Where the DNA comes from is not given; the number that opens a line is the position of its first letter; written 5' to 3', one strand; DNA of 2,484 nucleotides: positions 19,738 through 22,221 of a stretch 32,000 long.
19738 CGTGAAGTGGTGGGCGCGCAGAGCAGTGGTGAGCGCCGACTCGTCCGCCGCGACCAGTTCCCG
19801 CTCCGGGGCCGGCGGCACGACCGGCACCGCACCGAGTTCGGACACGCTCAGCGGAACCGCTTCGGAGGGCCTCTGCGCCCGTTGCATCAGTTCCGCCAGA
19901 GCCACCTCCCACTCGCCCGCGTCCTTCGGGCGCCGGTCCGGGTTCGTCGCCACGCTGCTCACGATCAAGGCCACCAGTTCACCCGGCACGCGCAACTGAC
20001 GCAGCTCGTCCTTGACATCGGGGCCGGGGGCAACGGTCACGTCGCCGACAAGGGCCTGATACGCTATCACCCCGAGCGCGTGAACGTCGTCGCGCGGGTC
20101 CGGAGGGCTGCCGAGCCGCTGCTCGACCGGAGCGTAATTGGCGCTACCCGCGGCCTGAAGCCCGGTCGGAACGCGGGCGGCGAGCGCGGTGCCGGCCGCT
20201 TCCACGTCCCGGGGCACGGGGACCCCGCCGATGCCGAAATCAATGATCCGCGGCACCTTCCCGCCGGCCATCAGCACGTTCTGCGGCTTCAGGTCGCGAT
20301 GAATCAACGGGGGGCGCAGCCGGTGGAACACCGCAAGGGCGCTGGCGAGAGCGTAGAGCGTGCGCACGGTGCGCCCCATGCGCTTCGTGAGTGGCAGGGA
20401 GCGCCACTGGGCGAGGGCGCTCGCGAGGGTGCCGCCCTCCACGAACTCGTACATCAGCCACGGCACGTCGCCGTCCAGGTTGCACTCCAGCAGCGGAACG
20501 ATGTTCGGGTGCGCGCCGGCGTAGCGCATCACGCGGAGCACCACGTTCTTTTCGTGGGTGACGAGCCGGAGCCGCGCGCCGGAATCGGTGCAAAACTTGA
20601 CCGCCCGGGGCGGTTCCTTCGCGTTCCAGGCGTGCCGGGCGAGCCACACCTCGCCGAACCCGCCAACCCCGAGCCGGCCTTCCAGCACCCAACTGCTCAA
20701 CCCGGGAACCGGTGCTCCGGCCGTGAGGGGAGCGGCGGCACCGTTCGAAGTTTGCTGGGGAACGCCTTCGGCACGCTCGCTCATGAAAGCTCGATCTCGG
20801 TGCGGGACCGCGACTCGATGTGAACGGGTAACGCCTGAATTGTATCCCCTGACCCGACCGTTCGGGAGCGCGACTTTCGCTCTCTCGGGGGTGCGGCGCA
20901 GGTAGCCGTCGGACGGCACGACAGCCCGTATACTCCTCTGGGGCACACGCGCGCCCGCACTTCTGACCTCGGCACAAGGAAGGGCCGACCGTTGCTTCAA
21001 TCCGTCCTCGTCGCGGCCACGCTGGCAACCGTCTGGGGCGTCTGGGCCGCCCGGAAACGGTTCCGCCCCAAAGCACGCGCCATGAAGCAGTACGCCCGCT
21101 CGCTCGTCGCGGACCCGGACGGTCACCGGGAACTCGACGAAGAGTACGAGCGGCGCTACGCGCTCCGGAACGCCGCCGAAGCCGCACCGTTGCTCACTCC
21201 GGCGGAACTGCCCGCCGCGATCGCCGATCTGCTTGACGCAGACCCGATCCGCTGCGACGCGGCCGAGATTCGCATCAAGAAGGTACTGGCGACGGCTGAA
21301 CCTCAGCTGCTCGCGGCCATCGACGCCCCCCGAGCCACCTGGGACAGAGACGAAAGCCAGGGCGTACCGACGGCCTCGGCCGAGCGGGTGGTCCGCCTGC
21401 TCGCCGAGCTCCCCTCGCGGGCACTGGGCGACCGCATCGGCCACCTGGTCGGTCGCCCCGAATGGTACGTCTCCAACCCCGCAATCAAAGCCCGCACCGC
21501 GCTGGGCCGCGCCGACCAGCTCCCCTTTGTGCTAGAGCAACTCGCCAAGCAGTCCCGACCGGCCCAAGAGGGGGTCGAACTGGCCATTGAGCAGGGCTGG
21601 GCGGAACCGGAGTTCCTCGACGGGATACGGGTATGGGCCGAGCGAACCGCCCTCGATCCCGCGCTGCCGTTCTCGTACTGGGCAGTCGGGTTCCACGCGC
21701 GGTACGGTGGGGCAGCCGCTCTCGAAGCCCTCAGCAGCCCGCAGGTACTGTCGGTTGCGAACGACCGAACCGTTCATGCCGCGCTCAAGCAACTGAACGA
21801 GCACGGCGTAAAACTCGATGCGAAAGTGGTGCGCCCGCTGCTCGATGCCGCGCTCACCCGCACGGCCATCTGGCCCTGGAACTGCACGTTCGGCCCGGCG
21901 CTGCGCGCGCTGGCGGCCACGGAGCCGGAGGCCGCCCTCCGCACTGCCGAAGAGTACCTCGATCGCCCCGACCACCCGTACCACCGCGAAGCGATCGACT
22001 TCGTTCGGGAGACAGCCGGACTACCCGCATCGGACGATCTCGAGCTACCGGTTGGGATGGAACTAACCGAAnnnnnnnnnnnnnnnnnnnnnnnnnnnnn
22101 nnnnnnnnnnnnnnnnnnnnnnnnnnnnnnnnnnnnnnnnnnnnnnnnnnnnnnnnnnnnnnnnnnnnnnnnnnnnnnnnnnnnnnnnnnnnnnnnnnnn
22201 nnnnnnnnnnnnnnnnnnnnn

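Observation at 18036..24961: Signalling island: three near-identical 'AVKFCTD-type' Ser/Thr kinase heads with three different C-terminal tails, around a DUF4375-like gene and a 105-aa orphan ORF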

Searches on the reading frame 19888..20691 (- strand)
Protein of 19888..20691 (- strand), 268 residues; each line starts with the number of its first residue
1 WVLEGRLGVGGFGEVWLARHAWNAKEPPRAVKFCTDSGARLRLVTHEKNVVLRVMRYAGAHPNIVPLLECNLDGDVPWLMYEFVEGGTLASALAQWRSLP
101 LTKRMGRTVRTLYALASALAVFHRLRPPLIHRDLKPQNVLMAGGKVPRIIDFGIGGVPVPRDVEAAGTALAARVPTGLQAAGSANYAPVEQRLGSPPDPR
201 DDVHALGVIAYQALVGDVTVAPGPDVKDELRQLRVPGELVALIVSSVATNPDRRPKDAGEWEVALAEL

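Call 9: find_homologous_proteins(query=window:19888-20691:-, max_evalue=1e-20)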
Query seq(268 aa) (268 aa): 256 proteins with E <= 1e-20 among 8000 candidates; the best 120 are listed.
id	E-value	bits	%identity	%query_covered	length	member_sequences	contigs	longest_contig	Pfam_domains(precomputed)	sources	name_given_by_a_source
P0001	1.3e-167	575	96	100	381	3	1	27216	PF07714.24,PF00069.32,PF01636.30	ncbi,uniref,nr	ncbi:serine/threonine-protein kinase [Gemmata sp. JC717]|uniref:serine/threonine-protein kinase n=1 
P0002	6.1e-135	467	78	100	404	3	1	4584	PF07714.24,PF00069.32,PF01636.30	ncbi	ncbi:MAG TPA: serine/threonine-protein kinase, partial [Gemmata sp.]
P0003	1.5e-121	424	70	100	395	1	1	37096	PF07714.24,PF00069.32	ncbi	-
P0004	9.0e-120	418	70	100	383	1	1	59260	PF07714.24,PF00069.32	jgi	jgi:serine/threonine protein kinase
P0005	4.5e-115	402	68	100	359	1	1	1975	PF07714.24,PF00069.32,PF01636.30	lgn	-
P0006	1.2e-114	401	68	100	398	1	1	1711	PF07714.24,PF00069.32,PF01636.30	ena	-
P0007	1.0e-111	391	66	100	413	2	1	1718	PF07714.24,PF00069.32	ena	-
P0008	7.2e-110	385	65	100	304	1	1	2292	PF07714.24,PF00069.32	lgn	-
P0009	1.0e-107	378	66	100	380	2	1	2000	PF07714.24,PF00069.32,PF01636.30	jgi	jgi:serine/threonine protein kinase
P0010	2.7e-106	374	65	97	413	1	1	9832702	PF07714.24,PF00069.32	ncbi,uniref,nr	ncbi:serine/threonine protein kinase [Frigoriglobus tundricola]|uniref:Protein kinase domain-contain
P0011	1.1e-104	368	65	100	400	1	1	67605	PF07714.24,PF00069.32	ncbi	-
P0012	2.4e-103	364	64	99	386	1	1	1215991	PF07714.24,PF00069.32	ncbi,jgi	jgi:serine/threonine protein kinase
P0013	4.6e-101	356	60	100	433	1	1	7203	PF07714.24,PF00069.32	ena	-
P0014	7.8e-98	346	60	99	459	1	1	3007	PF07714.24,PF00069.32,PF13719.11,PF13717.12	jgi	jgi:predicted Zn finger-like uncharacterized protein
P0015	1.9e-95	338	59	100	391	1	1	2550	PF07714.24,PF00069.32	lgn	-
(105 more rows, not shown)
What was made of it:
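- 19639..20784 (-): Kinase B: a 381-aa Ser/Thr kinase with only a C-terminal hydrophobic tail anchor (residues 354-379). It is a Gemmata-specific paralogue. 96% identical to the Gemmata sp. JC717 protein P0001 (call 9).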

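Call 10: find_encoding_contigs(protein=P0001, flank=10000, max_places=3)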
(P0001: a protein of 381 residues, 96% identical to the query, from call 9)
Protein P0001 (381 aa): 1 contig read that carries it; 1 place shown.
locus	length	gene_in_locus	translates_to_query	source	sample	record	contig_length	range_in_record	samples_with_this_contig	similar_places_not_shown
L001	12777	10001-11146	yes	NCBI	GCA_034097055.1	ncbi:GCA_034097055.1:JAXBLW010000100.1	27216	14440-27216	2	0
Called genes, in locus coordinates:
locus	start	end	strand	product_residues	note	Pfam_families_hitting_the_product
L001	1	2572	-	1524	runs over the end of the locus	PF14252:DUF4347, PF05048:NosD (faint), PF01839:FG-GAP (faint), PF13517:FG-GAP_3 (faint), PF17803:Cadherin_4, PF17963:Big_9, PF17803:Cadherin_4, PF17963:Big_9 (weak)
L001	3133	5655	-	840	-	PF07583:PSCyt2, PF07587:PSD1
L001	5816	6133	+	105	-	-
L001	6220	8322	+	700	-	PF00069:Pkinase, PF07714:PK_Tyr_Ser-Thr, PF03781:FGE-sulfatase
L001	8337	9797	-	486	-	PF14300:DMP19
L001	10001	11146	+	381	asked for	PF00069:Pkinase, PF07714:PK_Tyr_Ser-Thr, PF01636:APH (faint)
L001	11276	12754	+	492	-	PF00069:Pkinase, PF07714:PK_Tyr_Ser-Thr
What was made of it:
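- Checked: These match the G. algarum gene calls (call 10).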

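Call 11: find_encoding_contigs(protein=P0010, flank=10000, max_places=3)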
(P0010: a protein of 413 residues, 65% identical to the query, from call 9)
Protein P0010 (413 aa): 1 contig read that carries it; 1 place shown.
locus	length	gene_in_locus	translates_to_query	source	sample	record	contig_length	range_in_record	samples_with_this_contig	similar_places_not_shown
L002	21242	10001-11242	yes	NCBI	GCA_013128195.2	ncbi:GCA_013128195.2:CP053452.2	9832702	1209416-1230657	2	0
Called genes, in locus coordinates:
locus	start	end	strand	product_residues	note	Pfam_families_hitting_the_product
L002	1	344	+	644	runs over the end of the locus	PF07596:SBP_bac_10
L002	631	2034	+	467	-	PF07394:DUF1501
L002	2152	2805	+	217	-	PF03958:Secretin_N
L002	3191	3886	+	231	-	PF02678:Pirin, PF07883:Cupin_2 (weak), PF17954:Pirin_C_2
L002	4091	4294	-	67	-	-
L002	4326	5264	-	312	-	PF07963:N_methyl, PF07596:SBP_bac_10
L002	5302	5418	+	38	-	-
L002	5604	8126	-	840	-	PF07583:PSCyt2, PF07587:PSD1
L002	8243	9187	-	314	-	-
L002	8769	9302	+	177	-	PF12762:DDE_Tnp_IS1595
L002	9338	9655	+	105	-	-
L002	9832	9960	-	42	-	-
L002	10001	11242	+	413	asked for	PF00069:Pkinase, PF07714:PK_Tyr_Ser-Thr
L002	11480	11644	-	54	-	-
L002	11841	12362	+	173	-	PF14110:DUF4282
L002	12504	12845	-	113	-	PF00903:Glyoxalase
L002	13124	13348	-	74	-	-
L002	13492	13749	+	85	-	-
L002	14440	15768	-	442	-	PF03446:NAD_binding_2, PF03721:UDPG_MGDP_dh_N, PF00984:UDPG_MGDP_dh, PF03720:UDPG_MGDP_dh_C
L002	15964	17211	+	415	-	PF13570:Beta-prop_ACSF4 (faint), PF23727:Beta-prop_FAM234A_B (faint), PF01011:PQQ (faint), PF25293:Beta-prop_EMC1_N (faint), PF13360:PQQ_2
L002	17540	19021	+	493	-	PF23381:Beta-prop_IFT122_1st, PF24807:WD40_CDC20-Fz, PF25174:Beta-prop_THOC3, PF25175:Beta-prop_WDR5, PF25173:Beta-prop_WDR3_1st, PF23414:Beta-prop_EML_2, PF23381:Beta-prop_IFT122_1st, PF24817:WD40_WDHD1_1st, +25 more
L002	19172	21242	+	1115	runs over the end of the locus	PF02368:Big_2 (weak), PF07583:PSCyt2, PF07587:PSD1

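Call 17: find_related_loci(query=A2, collection=genome_contigs, flank=10000)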
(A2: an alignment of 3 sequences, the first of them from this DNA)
Query A2 (268 aa) in genome_contigs; peptide patterns used: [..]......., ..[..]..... (x = any residue, [..] = any of these).
394 stretches matched a pattern; 202 encode a relative of the query (tblastn E <= 1e-3); the best 80 are kept; 79 distinct loci.
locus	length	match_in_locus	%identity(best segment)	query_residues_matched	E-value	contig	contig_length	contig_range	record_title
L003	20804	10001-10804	95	1-268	1e-167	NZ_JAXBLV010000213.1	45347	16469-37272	Gemmata algarum strain JC673 JC673_contig_213, whole genome shotgun sequence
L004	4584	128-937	78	1-268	8e-141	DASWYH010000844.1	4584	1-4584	MAG TPA_asm: Gemmata sp. isolate SMAG_U3706 k141_895236, whole genome shotgun sequence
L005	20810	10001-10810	70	1-268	7e-125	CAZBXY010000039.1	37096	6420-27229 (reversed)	MAG TPA_asm: uncultured Frigoriglobus sp. isolate SRP287051_co2_76 genome assembly, contig: NODE_2408_length_37096_cov_1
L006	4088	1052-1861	70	1-268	4e-126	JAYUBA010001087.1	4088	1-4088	MAG: Frigoriglobus sp. isolate GFS_6685 GFS_6685_1086, whole genome shotgun sequence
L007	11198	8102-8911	69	1-268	2e-122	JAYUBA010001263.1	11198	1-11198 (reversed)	MAG: Frigoriglobus sp. isolate GFS_6685 GFS_6685_1262, whole genome shotgun sequence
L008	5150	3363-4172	69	1-268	9e-122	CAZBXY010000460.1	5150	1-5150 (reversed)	MAG TPA_asm: uncultured Frigoriglobus sp. isolate SRP287051_co2_76 genome assembly, contig: NODE_23601_length_5150_cov_1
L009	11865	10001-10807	69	1-268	6e-119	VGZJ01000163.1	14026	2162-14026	MAG: Planctomycetota bacterium isolate K_Offshore_80m_m2_185 K_Offshore_80m_m2_185_Ga0194132_10008998, whole genome shot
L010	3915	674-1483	67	1-268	1e-118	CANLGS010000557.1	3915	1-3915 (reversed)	MAG: Gemmataceae bacterium isolate TH-Jun18-262 genome assembly, contig: TH-Jun18-C57145, whole genome shotgun sequence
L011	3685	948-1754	67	1-268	8e-118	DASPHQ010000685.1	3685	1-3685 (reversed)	MAG TPA_asm: Urbifossiella sp. isolate SMAG_U11960 k141_4239902, whole genome shotgun sequence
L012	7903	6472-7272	64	1-268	2e-110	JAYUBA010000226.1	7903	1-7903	MAG: Frigoriglobus sp. isolate GFS_6685 GFS_6685_225, whole genome shotgun sequence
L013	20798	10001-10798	64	1-268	1e-106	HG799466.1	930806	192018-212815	Gemmata sp. IIL30 genomic scaffold, scaffold00005, whole genome shotgun sequence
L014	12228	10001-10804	61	1-268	2e-106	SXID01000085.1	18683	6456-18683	MAG: Planctomycetia bacterium isolate F1-120-MAGs040 F1-120__c239989, whole genome shotgun sequence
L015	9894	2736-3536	62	1-268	1e-105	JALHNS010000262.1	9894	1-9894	MAG: Gemmata sp. isolate Bin_69_sub c_000000024673, whole genome shotgun sequence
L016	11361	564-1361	64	1-268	4e-105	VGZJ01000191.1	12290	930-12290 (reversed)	MAG: Planctomycetota bacterium isolate K_Offshore_80m_m2_185 K_Offshore_80m_m2_185_Ga0194132_10010494, whole genome shot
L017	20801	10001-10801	64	1-266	8e-105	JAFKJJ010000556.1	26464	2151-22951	MAG: Planctomycetota bacterium isolate SCN18_26_2_15_R2_P_68_10 SCN18_26_2_15_R2_P_scaffold_808, whole genome shotgun se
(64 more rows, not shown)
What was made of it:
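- G. algarum has 4 among the 80 best-scoring loci kept, 3 of them here (call 17).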

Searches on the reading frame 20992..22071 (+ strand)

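Call 44: search_protein_families(library=pfam, proteins=[window:20992-22071:+], max_evalue=10)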
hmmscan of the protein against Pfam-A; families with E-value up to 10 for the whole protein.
window:20992-22071:+ (360 aa): 1 family
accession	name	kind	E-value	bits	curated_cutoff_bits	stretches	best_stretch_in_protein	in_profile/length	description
PF13646.12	HEAT_2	-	0.95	10.2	27.7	1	131-189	18-76/88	HEAT repeats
